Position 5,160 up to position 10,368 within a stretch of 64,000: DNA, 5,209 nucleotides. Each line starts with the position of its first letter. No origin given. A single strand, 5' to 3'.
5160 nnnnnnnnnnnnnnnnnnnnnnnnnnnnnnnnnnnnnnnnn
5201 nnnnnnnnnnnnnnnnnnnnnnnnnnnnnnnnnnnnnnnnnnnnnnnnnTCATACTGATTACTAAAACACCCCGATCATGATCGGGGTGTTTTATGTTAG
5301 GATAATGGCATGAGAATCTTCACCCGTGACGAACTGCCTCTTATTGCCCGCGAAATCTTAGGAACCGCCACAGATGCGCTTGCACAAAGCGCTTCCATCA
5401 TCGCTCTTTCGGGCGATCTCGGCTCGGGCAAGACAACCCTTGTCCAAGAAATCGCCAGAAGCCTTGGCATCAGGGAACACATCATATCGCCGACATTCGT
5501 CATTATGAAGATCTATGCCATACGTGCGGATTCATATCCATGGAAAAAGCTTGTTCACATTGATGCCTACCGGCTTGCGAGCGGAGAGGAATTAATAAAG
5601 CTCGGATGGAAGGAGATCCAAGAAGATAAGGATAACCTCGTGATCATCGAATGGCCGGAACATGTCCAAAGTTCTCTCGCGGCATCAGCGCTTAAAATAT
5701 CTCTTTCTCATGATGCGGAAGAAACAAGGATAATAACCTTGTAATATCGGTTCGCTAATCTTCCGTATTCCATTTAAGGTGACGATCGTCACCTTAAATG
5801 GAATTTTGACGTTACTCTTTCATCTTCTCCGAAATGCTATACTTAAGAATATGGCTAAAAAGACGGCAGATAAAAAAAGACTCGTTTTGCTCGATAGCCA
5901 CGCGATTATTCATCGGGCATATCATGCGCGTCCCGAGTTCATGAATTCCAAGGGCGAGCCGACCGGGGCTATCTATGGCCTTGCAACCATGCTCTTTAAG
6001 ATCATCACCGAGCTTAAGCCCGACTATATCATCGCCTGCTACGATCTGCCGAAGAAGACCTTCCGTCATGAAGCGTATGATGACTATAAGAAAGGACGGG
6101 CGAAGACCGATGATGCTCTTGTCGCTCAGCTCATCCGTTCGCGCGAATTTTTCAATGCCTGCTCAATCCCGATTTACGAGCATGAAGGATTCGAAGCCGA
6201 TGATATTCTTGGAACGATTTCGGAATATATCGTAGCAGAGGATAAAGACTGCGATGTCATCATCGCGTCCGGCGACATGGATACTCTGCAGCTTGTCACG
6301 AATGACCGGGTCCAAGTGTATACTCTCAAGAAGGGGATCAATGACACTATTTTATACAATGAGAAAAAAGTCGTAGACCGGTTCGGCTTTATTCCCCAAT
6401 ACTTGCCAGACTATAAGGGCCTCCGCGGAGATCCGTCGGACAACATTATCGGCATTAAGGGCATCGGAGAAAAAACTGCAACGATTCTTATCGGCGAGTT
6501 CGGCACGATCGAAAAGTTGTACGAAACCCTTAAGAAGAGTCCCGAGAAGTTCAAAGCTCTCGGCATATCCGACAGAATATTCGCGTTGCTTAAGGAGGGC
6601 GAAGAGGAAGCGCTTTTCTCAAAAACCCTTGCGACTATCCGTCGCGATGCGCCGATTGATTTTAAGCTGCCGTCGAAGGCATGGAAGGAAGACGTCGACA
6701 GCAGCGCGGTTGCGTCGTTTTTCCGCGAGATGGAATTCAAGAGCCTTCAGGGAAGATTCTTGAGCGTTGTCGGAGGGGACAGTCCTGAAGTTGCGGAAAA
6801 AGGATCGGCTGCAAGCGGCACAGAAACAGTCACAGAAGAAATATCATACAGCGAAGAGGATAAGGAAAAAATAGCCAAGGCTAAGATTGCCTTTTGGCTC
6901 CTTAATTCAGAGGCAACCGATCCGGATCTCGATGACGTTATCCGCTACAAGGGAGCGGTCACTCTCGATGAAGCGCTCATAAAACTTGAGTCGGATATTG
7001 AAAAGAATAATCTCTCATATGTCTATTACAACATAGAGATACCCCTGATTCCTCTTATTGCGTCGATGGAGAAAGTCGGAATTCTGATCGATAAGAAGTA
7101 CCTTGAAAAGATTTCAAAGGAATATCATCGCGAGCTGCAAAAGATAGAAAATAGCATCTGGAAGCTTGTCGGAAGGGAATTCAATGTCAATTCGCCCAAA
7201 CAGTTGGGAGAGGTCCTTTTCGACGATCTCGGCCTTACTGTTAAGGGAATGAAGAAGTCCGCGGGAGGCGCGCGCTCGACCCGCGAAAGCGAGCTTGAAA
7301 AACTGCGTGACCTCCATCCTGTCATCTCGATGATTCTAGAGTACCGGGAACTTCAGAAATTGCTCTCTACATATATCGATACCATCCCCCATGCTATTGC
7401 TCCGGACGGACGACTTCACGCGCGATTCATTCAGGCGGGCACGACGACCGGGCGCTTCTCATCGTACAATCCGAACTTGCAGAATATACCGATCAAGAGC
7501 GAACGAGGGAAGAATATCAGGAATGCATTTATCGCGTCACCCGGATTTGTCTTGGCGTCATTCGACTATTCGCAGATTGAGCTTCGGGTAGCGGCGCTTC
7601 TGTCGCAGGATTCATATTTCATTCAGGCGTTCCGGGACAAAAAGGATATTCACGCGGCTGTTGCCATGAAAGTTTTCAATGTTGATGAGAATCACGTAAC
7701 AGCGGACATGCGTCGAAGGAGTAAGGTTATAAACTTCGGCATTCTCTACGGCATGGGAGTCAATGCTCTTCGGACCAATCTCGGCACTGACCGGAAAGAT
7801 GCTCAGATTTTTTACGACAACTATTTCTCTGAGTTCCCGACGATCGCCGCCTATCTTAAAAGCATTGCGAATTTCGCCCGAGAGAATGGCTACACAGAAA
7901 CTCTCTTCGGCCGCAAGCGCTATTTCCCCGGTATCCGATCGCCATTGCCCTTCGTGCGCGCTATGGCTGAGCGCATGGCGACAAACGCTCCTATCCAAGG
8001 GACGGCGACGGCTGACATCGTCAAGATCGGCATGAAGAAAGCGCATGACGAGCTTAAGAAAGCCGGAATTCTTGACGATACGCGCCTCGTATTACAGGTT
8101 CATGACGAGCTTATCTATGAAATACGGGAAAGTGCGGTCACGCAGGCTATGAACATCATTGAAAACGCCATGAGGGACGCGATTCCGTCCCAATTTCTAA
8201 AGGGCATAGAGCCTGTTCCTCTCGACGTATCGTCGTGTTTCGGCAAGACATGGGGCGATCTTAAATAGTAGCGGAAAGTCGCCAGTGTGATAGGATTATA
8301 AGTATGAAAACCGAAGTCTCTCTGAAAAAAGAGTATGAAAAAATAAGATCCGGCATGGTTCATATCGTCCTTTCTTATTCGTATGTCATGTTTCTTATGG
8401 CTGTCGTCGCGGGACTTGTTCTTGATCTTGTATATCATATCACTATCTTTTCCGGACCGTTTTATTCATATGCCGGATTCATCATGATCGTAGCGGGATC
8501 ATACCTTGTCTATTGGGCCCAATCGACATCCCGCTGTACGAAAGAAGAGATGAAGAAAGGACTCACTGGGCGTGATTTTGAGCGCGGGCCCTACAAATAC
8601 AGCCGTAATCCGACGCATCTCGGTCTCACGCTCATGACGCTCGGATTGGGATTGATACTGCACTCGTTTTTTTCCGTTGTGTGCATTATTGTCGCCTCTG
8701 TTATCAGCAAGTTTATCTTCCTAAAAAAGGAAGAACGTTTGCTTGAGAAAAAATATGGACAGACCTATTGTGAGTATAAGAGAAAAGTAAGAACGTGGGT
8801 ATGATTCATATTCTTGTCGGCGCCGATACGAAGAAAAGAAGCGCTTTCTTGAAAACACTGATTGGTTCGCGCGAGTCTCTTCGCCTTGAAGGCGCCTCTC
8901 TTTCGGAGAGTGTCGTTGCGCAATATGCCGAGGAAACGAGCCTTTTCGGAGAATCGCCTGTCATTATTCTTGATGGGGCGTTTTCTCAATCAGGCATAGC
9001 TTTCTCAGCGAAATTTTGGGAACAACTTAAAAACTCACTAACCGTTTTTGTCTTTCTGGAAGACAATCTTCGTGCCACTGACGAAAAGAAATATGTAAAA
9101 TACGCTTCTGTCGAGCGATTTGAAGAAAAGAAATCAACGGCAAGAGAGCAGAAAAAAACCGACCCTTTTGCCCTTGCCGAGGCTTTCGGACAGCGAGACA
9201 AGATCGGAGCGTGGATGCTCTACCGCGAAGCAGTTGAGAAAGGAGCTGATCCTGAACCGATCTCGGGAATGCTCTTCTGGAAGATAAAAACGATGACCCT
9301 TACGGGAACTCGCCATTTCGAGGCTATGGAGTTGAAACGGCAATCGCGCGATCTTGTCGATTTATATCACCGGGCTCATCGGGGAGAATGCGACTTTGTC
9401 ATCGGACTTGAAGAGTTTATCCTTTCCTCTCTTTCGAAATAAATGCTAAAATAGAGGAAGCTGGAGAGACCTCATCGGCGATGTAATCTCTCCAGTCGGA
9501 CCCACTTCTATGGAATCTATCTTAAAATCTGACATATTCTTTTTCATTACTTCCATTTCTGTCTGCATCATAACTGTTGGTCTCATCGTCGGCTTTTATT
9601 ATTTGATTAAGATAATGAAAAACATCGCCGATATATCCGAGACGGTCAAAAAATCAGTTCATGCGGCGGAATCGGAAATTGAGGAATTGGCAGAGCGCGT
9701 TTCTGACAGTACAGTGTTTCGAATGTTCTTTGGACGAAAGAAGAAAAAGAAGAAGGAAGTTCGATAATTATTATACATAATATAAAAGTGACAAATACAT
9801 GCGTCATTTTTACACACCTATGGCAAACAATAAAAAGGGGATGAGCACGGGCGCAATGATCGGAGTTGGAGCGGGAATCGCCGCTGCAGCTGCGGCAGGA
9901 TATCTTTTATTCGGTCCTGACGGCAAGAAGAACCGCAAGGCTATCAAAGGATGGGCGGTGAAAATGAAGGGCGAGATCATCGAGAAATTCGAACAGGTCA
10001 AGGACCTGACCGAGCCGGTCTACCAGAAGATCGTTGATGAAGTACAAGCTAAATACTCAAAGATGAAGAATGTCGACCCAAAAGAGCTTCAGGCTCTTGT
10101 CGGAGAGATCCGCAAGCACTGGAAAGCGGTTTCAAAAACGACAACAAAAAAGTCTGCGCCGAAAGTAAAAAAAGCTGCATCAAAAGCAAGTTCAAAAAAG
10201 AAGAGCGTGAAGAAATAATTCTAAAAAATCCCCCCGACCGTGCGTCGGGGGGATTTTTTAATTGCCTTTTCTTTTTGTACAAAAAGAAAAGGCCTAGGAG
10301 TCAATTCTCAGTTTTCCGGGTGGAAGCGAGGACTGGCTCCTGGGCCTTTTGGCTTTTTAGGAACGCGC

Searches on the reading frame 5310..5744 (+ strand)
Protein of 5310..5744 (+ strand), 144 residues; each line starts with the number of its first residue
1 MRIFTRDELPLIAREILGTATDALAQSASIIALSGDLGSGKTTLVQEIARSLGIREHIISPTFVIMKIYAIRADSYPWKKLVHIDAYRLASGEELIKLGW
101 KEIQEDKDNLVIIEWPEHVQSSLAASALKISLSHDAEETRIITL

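Call 23: search_protein_families(library=pfam, proteins=[window:5310-5744:+], max_evalue=0.001)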
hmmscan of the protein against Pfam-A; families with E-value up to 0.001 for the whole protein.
window:5310-5744:+ (144 aa): 3 families
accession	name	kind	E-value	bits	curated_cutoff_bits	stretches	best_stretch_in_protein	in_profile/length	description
PF02367.23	TsaE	-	3.5e-32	111.5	26.6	1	18-141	11-127/128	Threonylcarbamoyl adenosine biosynthesis protein TsaE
PF13401.12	AAA_22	-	0.00027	21.7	27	1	27-67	4-38/130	AAA domain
PF13191.12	AAA_16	-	0.00038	21.4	32.6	1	23-55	19-51/167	AAA ATPase domain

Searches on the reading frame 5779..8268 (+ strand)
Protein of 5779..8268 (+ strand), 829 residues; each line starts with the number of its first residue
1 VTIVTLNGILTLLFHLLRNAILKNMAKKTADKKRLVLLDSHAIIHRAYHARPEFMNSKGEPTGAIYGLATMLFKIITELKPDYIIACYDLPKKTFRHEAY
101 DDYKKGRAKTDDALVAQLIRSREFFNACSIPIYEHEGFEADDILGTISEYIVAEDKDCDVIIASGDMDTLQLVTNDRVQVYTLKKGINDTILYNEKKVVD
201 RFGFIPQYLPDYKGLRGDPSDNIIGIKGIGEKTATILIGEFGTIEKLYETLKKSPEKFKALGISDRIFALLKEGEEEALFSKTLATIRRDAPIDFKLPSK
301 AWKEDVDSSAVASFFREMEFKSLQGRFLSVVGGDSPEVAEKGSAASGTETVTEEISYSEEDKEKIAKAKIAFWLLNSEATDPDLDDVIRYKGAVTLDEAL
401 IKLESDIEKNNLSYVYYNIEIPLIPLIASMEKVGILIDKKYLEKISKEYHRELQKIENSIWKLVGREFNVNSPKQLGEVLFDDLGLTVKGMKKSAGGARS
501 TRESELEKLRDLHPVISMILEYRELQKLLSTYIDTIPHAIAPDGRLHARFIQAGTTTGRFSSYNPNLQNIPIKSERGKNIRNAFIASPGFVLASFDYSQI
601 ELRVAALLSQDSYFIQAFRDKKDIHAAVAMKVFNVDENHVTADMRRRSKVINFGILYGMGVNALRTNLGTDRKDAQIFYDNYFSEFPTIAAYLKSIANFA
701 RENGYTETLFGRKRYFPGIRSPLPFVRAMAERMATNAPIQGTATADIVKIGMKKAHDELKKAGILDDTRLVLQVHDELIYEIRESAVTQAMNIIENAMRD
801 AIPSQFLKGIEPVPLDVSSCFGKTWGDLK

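Call 23: search_protein_families(library=pfam, proteins=[window:5779-8268:+], max_evalue=0.001)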
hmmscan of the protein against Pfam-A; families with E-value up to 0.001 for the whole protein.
window:5779-8268:+ (829 aa): 3 families
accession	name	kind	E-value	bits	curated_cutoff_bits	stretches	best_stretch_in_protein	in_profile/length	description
PF00476.26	DNA_pol_A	-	4e-134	447.8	34.3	1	440-827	2-381/381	DNA polymerase family A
PF02739.22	5_3_exonuc_N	-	7.9e-49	166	34.3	1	34-203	1-164/164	5'-3' exonuclease, N-terminal resolvase-like domain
PF01367.25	5_3_exonuc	-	2.6e-24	86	40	1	206-302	3-91/97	5'-3' exonuclease, C-terminal SAM fold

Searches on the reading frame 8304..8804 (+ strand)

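Call 23: search_protein_families(library=pfam, proteins=[window:8304-8804:+], max_evalue=0.001)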
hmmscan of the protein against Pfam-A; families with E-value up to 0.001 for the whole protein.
window:8304-8804:+ (166 aa): 3 families
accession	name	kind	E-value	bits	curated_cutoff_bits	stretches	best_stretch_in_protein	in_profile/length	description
PF04191.18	PEMT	-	4.6e-13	50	25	1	56-153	4-104/105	Phospholipid methyltransferase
PF04140.19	ICMT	-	2.2e-05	25.2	24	1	91-147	35-93/95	Isoprenylcysteine carboxyl methyltransferase (ICMT) family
PF06966.17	DUF1295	-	0.0005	20.1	20.4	1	10-162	70-235/235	Protein of unknown function (DUF1295)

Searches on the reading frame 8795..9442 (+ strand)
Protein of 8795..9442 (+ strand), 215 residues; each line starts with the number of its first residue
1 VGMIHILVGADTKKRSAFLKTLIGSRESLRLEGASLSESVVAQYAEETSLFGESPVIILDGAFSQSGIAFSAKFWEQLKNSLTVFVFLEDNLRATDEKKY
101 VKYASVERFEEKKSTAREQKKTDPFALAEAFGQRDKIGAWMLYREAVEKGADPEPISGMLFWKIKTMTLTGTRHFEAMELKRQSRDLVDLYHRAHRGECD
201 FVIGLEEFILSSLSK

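Call 11: search_protein_families(library=pfam, proteins=[window:8795-9442:+], max_evalue=0.01)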
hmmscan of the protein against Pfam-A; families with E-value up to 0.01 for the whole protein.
window:8795-9442:+ (215 aa): 1 family
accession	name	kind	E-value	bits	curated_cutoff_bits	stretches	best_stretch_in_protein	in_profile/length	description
PF21694.2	DNA_pol3_delta_C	-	0.009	16.4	27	0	124-168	4-48/121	DNA polymerase III delta subunit, C-terminal domain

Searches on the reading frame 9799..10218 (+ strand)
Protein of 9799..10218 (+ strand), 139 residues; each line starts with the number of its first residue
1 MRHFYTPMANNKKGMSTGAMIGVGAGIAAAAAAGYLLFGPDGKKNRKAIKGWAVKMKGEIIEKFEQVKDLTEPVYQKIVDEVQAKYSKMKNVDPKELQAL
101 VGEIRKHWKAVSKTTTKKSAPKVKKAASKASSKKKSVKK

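Call 11: search_protein_families(library=pfam, proteins=[window:9799-10218:+], max_evalue=0.01)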
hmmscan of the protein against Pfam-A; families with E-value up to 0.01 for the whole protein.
window:9799-10218:+ (139 aa): 1 family
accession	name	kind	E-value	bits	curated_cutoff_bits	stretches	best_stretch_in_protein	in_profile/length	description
PF12732.12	YtxH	-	4.9e-06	27.3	37.5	1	21-90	2-67/71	YtxH-like protein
